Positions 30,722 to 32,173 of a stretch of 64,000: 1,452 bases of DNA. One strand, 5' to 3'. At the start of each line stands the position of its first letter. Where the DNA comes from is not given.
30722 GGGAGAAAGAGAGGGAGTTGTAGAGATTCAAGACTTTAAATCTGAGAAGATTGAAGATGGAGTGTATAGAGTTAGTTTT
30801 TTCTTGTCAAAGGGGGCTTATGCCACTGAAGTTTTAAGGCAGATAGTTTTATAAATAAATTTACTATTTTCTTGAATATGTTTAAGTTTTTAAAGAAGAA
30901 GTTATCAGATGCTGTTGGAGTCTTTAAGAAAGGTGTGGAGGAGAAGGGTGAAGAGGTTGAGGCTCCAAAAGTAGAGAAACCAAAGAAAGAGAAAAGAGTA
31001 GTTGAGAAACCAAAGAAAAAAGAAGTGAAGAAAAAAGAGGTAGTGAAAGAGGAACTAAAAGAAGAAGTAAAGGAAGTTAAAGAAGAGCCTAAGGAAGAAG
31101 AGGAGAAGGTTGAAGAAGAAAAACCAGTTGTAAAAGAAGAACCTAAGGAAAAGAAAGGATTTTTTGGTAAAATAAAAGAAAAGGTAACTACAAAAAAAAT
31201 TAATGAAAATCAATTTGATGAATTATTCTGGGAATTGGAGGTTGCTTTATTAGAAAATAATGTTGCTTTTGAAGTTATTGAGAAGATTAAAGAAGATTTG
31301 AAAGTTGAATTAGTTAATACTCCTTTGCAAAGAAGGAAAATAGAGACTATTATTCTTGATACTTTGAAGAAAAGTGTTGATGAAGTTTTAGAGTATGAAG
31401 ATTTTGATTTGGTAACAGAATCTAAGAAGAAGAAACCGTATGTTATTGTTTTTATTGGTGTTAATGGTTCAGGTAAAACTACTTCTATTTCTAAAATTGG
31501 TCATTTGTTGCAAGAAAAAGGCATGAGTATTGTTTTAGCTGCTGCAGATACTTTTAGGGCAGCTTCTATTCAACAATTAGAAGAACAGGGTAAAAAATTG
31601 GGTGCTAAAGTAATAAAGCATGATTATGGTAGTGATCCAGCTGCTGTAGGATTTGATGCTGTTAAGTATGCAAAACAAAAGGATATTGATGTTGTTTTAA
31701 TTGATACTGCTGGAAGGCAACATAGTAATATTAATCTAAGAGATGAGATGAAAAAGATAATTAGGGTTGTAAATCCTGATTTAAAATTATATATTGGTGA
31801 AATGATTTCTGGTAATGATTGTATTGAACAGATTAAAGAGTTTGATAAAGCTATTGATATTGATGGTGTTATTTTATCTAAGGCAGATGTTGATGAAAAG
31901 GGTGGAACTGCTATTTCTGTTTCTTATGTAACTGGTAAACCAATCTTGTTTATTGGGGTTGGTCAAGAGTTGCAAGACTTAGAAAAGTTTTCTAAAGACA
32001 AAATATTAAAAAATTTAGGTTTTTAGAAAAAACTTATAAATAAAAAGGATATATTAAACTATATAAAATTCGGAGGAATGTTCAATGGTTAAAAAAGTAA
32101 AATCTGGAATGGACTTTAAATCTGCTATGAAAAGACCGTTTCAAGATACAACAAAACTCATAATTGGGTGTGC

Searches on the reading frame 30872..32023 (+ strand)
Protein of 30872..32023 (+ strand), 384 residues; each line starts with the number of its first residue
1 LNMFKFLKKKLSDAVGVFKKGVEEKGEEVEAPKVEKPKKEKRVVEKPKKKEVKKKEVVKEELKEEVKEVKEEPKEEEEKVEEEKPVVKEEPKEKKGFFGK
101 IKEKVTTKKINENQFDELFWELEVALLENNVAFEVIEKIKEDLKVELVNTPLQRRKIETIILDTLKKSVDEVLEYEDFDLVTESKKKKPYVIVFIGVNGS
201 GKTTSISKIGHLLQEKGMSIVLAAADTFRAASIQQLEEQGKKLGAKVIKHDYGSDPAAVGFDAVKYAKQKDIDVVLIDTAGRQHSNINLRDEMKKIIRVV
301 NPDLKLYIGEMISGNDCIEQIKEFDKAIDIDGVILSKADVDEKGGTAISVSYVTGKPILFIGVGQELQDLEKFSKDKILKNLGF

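Call 69: search_protein_families(library=pfam, proteins=[window:30872-32023:+], max_evalue=0.001)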
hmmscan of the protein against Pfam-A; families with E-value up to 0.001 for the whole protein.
window:30872-32023:+ (384 aa): 6 families
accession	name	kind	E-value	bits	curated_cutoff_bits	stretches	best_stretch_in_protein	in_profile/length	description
PF00448.28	SRP54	-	5e-66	222.5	22.7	1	190-382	2-194/196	SRP54-type protein, GTPase domain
PF02881.24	SRP54_N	-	9.5e-08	32.6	22.4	1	100-160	4-70/75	SRP54-type protein, helical bundle domain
PF13604.12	AAA_30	-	1.4e-05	25.3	27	1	188-281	17-98/191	AAA domain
PF13245.12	AAA_19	-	5.7e-05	23.7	25.1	1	190-279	12-98/134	AAA domain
PF25199.1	nSTAND_NTPase5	-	0.00017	21.9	34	1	181-276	33-127/145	Novel STAND NTPase 5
PF13479.12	AAA_24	-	0.00046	20.5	27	0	189-281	2-74/195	AAA domain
